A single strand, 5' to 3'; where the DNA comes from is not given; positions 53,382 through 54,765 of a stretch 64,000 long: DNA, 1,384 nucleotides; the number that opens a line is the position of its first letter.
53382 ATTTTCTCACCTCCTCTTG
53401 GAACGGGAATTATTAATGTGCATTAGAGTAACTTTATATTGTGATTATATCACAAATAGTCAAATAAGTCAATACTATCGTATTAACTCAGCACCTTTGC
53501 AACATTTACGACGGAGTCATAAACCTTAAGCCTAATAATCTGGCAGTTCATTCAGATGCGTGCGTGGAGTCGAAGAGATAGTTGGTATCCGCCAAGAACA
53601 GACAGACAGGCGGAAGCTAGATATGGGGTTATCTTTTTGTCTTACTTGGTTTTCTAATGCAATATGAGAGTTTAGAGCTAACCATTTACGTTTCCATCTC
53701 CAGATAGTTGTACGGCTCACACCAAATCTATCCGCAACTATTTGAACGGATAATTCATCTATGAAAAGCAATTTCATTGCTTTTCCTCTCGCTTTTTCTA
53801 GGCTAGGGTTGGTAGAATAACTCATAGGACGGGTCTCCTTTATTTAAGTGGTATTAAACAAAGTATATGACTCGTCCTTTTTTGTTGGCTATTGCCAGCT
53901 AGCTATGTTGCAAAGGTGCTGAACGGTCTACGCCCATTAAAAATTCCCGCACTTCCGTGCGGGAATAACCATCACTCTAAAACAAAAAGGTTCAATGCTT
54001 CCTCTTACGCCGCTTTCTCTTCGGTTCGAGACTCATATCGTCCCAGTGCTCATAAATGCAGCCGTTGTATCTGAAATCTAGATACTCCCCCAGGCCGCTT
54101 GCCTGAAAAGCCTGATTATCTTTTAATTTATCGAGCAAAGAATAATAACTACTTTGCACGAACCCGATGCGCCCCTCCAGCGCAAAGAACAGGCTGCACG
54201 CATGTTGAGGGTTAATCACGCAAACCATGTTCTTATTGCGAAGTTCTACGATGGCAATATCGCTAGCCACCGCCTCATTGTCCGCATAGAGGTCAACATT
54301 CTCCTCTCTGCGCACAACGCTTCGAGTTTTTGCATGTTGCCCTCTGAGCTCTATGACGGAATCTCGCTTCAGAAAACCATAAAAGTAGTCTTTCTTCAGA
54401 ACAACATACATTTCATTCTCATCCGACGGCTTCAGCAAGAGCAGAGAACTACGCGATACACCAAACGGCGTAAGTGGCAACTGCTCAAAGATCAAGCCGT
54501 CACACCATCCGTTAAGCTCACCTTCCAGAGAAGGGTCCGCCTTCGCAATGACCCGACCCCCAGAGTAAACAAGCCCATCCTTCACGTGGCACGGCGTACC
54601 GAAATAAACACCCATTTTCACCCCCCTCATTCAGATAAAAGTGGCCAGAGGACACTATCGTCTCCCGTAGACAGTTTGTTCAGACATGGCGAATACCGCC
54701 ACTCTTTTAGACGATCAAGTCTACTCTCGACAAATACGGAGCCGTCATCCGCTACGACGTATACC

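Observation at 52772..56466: Five-gene array of an unrecognised family that always starts MG[VI]YF, organised as repeated two-gene modules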

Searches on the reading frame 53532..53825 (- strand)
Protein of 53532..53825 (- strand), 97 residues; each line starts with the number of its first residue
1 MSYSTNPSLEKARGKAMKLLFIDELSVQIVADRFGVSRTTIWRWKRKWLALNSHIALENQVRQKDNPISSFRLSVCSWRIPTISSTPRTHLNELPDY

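Call 3: search_protein_families(library=pfam, proteins=[window:53532-53825:-], max_evalue=1)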
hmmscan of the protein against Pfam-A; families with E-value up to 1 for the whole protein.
window:53532-53825:- (97 aa): 21 families
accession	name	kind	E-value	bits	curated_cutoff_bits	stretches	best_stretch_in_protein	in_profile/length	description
PF13384.12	HTH_23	-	1.7e-07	31.3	24.6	1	19-49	12-42/50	Homeodomain-like domain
PF13613.12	HTH_Tnp_4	-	6.9e-05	22.8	27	1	26-49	21-44/53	Helix-turn-helix of DDE superfamily endonuclease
PF13022.12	HTH_Tnp_1_2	-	7.9e-05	23.2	27.9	1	8-47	7-49/122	Helix-turn-helix of insertion element transposase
PF13542.12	HTH_Tnp_ISL3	-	0.0021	17.9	27.4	1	18-44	22-46/51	Helix-turn-helix domain of transposase family ISL3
PF02796.21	HTH_7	-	0.0022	18.5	23.8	1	26-48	23-45/45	Helix-turn-helix domain of resolvase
PF08279.18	HTH_11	-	0.0022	18.3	25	1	25-43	16-34/55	HTH domain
PF05225.22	HTH_psq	-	0.0042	17.2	20.4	1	25-46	17-38/45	helix-turn-helix, Psq domain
PF08281.18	Sigma70_r4_2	-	0.0055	16.8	25.7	1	9-44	11-46/54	Sigma-70, region 4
PF13518.12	HTH_28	-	0.0065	17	25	1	30-50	18-38/52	Helix-turn-helix domain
PF07374.17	DUF1492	-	0.0092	16.6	21.5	1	16-47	63-94/100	Protein of unknown function (DUF1492)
PF08822.17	DUF1804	-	0.013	15.8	29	1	15-47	9-42/164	Protein of unknown function (DUF1804)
PF13309.12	HTH_22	-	0.014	15.8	29.6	1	26-43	43-60/63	HTH domain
PF04545.22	Sigma70_r4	-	0.018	15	24.1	1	17-41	13-37/50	Sigma-70, region 4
PF01527.26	HTH_Tnp_1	-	0.022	15.4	24.1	1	15-48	14-47/75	Transposase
PF05269.17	Phage_CII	-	0.024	15.3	21.3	1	22-55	21-54/91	Bacteriophage CII protein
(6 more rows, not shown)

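Call 4: search_protein_families(library=ncbifam, proteins=[window:53532-53825:-], max_evalue=1)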
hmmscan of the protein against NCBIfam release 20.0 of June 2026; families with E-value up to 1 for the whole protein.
window:53532-53825:- (97 aa): 17 families
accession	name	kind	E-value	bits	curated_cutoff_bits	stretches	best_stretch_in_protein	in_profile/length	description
NF033545.0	transpos_IS630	equivalog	1.1e-05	25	100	1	15-52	3-40/299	IS630 family transposase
NF008895.0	PRK11924.3-2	equivalog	0.00055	19.9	259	1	8-49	90-131/140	RNA polymerase sigma factor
NF003257.0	PRK04217.1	equivalog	0.0038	17.3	115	1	14-44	48-78/110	hypothetical protein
NF033577.2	transpos_IS481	equivalog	0.0073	15.9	224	1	23-52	12-41/284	IS481 family transposase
NF038385.1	IS66_access_TnpA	equivalog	0.011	15.4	150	1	15-61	7-53/190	IS66-like element accessory protein TnpA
TIGR02937.1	sigma70-ECF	superfamily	0.011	15.4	42.9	1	15-47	124-156/165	sigma-70 family RNA polymerase sigma factor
NF033516.0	transpos_IS3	equivalog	0.016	14.5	160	1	16-51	6-41/369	IS3 family transposase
NF005644.0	PRK07408.1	subfamily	0.025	14.2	261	1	8-49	205-246/258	RNA polymerase sigma factor SigF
TIGR03001.1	Sig-70_gmx1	subfamily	0.027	13.8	154.6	1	14-69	167-225/244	RNA polymerase sigma-70 factor, Myxococcales family 1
NF045758.2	YlxM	equivalog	0.029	14.5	80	1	15-42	23-50/72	YlxM family DNA-binding protein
NF001070.0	PRK00118.1-6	equivalog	0.046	14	117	1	13-43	23-53/110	putative DNA-binding protein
NF049902.1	FTL_1293_fam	exception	0.052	13.7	170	1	25-47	23-45/150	FTL_1293 family small RNA FtrC-regulated protein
NF011953.0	PRK15424.1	equivalog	0.073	11.6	703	1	28-47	514-533/538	propionate catabolism operon regulatory protein PrpR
NF047595.1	IS66_ISRel24_TnpA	equivalog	0.088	13.4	74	1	24-52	21-47/113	IS66-like element accessory protein TnpA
NF003407.0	PRK04778.1-1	equivalog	0.11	10.9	913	1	8-85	36-115/574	septation ring formation regulator EzrA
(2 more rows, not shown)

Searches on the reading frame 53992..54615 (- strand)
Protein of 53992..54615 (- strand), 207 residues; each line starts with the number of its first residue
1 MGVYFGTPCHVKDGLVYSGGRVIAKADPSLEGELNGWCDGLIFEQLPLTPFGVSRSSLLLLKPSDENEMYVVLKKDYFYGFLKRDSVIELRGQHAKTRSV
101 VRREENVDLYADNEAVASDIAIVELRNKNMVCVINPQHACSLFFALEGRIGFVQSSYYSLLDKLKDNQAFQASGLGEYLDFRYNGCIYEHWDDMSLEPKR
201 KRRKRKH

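Call 3: search_protein_families(library=pfam, proteins=[window:53992-54615:-], max_evalue=1)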
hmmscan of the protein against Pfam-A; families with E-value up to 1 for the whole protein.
window:53992-54615:- (207 aa): 1 family
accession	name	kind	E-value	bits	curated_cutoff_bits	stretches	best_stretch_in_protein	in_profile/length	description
PF17953.6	Csm4_C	-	0.14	12.5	25.9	1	144-190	28-71/91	CRISPR Csm4 C-terminal domain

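Call 4: search_protein_families(library=ncbifam, proteins=[window:53992-54615:-], max_evalue=1)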
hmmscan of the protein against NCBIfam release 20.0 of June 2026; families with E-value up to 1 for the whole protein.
window:53992-54615:- (207 aa): 0 families

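Call 6: search_protein_families(library=padloc, proteins=[window:53992-54615:-], max_evalue=1)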
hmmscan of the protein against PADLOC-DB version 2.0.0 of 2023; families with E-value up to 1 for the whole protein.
window:53992-54615:- (207 aa): 0 families

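Call 7: search_protein_families(library=phrogs, proteins=[window:53992-54615:-], max_evalue=1)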
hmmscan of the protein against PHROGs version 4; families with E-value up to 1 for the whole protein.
window:53992-54615:- (207 aa): 1 family
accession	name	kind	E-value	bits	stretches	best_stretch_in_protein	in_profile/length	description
phrog_33723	-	unknown function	0.28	12.3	1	125-184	14-75/91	-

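Call 49: find_homologous_proteins(query=A4, max_evalue=0.001)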
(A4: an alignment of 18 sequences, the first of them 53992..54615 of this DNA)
Query A4 (18 sequences) (207 aa, profile of the alignment): 13 proteins with E <= 0.001 among 1540 candidates.
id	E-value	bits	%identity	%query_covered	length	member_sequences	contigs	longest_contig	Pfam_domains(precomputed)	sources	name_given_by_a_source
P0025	2.0e-58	215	-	-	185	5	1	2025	-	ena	-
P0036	1.2e-53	200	-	-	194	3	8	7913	-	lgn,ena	-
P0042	1.6e-48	183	100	100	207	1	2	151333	-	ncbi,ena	-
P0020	1.6e-47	180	91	96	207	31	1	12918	-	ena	-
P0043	5.6e-47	178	91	96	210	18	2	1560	-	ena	-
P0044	8.4e-47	177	93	100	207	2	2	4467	-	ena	-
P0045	5.5e-46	175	84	100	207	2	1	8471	-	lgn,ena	-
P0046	7.5e-46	174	82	100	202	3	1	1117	-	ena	-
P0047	8.7e-46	174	89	96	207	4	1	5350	-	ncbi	-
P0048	1.1e-45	174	86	100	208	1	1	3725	-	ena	-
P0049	1.9e-45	173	86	97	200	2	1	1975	-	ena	-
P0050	8.3e-44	168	82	100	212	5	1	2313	-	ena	-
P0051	1.7e-24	105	85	57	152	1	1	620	-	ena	-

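Call 60: predict_structure(alignment_id=A5)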
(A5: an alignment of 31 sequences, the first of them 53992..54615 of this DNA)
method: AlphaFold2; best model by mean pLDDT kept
length: 207 residues; sequences in the alignment: 31
mean_pLDDT: 81.2   pTM: 0.82
mean pLDDT of the five models: 81.2, 80.4, 79.0, 78.8, 75.1
residues with pLDDT >= 90: 79; 70-90: 85; 50-70: 31; < 50: 12
segments of 3 or more residues with pLDDT < 50: 52-55, 202-207
pLDDT, mean of each block of 10 residues (from residue 1): 92 91 91 94 78 60 88 85 77 85 71 75 93 87 92 85 86 84 59 75 43
secondary structure, 60 per line:
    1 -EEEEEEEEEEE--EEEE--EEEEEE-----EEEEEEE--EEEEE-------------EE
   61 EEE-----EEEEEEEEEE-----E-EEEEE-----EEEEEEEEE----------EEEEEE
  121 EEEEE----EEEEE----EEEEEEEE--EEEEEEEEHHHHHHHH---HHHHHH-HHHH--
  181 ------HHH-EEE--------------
elements in order: E2-12 E15-18 E21-26 E32-38 E41-45 E59-63 E69-78 E86-90 E96-104 E115-125 E130-134 E139-146 E149-156 H157-164 H168-173 H175-178 E191-193

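Call 62: fold_search(model_id=the predicted structure, library=pdb)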
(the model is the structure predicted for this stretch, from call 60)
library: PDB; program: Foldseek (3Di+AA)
matches with E <= 10: 441; with E <= 0.001: 0
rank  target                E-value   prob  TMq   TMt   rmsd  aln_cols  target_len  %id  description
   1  4uta_B                7.5e-02  0.08  0.12  0.07  24.3       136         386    8  Crystal structure of dengue 2 virus envelope glycoprotein in complex with the Fab fragment of the broadly neutralizing (released 2015-01-28)
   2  9p95_C                9.4e-02  0.12  0.16  0.16  18.4       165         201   10  CryoEM structure of integrin alpha4beta7 bound to MAdCAM-1 (released 2025-09-24)
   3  4ut6_B                9.4e-02  0.04  0.10  0.06  23.6       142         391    7  Crystal structure of dengue 2 virus envelope glycoprotein in complex with the Fab fragment of the broadly neutralizing (released 2015-01-28)
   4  4f7k_B                1.0e-01  0.12  0.16  0.10  17.3       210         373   10  Crystal structure of Lac15 from a marine microbial metagenome (released 2013-05-22)
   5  1qfh_A                1.1e-01  0.08  0.15  0.15  20.4       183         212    9  DIMERIZATION OF GELATION FACTOR FROM DICTYOSTELIUM DISCOIDEUM: CRYSTAL STRUCTURE OF ROD DOMAINS 5 AND 6 (released 1999-04-16)
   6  4ut9_A                1.1e-01  0.04  0.10  0.06  26.1       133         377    8  Crystal structure of dengue 2 virus envelope glycoprotein dimer in complex with the ScFv fragment of the broadly neutr (released 2015-01-28)
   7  1gsm                  1.4e-01  0.18  0.17  0.17  15.5       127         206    9  A reassessment of the MAdCAM-1 structure and its role in integrin recognition. (released 2002-01-29)
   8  7ydi_L                1.6e-01  0.04  0.12  0.12  18.4       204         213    8  SARS-CoV-2 Spike (6P) in complex with 3 R1-32 Fabs and 3 ACE2, focused refinement of RBD region (released 2022-08-24)
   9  8eee_Z                1.8e-01  0.04  0.10  0.06  25.5       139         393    7  Crystal structure of a NHP anti-ZIKV neutralizing antibody rhMZ104-d in complex with ZIKV E glycoprotein (released 2023-08-30)
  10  4ut9_C                1.9e-01  0.04  0.09  0.06  26.6       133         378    8  Crystal structure of dengue 2 virus envelope glycoprotein dimer in complex with the ScFv fragment of the broadly neutr (released 2015-01-28)
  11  7a3o_A                1.9e-01  0.02  0.09  0.05  25.7       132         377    8  Crystal structure of dengue 1 virus envelope glycoprotein in complex with the scFv fragment of the broadly neutralizin (released 2021-12-08)
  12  3c6d_A                1.9e-01  0.02  0.08  0.05  26.6       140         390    8  The pseudo-atomic structure of dengue immature virus (released 2008-04-08)
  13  4ut6_A                2.3e-01  0.03  0.10  0.06  23.5       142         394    7  Crystal structure of dengue 2 virus envelope glycoprotein in complex with the Fab fragment of the broadly neutralizing (released 2015-01-28)
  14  9dof_A                2.4e-01  0.07  0.12  0.06  22.2       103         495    9  Octahedral small virus-like particles of dengue virus type 2 (local reconstruction) (released 2024-12-11)
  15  5n0a_B                2.4e-01  0.03  0.09  0.07  24.8       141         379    7  Crystal structure of A259C covalently linked dengue 2 virus envelope glycoprotein dimer in complex with the Fab fragme (released 2017-06-07)
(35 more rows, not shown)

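Call 68: search_protein_families(library=pfam, alignment_id=A6, max_evalue=5)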
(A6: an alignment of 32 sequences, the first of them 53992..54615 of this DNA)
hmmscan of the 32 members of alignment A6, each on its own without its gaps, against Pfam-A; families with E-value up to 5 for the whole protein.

A. member 1, window:53992-54615:- (207 aa): 1 family
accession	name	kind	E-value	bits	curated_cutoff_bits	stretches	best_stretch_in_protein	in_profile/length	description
PF17953.6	Csm4_C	-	0.14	12.5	25.9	1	144-190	28-71/91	CRISPR Csm4 C-terminal domain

B. families by the number of members that match (of 32 scanned): 8 families
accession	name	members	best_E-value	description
PF00851.24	Peptidase_C6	1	0.033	Helper component proteinase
PF20101.4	DUF6491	1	0.06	Family of unknown function (DUF6491)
PF24024.1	DUF7336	1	0.09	Domain of unknown function (DUF7336)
PF14567.11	SUKH_5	1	0.1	SMI1-KNR4 cell-wall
PF01939.22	NucS_C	1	0.11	Endonuclease NucS C-terminal domain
PF17953.6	Csm4_C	1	0.14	CRISPR Csm4 C-terminal domain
PF14439.12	Bd3614-deam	1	0.16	Bd3614-like deaminase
PF23185.1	CFAP43_N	1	0.24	CFAP43 N-terminal domain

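Call 70: find_related_loci(query=A7, collection=metagenome_contigs, flank=8000)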
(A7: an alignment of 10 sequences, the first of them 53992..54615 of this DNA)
Query A7 (207 aa) in metagenome_contigs; peptide patterns used: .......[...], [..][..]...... (x = any residue, [..] = any of these).
157 stretches matched a pattern; 3 encode a relative of the query (tblastn E <= 1e-3); 3 distinct loci.
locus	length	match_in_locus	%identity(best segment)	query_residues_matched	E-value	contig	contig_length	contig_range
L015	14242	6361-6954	90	1-198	2e-121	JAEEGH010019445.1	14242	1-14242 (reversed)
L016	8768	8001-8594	89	1-198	2e-119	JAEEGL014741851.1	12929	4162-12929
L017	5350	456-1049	89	1-198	1e-119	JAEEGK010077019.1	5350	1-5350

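Call 80: find_related_loci(query=A7, collection=viral_contigs, flank=8000)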
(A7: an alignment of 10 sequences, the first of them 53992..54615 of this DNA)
Query A7 (207 aa) in viral_contigs; peptide patterns used: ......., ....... (x = any residue, [..] = any of these).
61 stretches matched a pattern, but none encodes a relative of the query by tblastn (E <= 1e-3).

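Call 82: search_dna_similar(query=window:53992-54615:-, collection=phages, mode=protein, max_evalue=0.001)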
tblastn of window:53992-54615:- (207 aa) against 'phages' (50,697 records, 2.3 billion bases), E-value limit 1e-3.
No match.
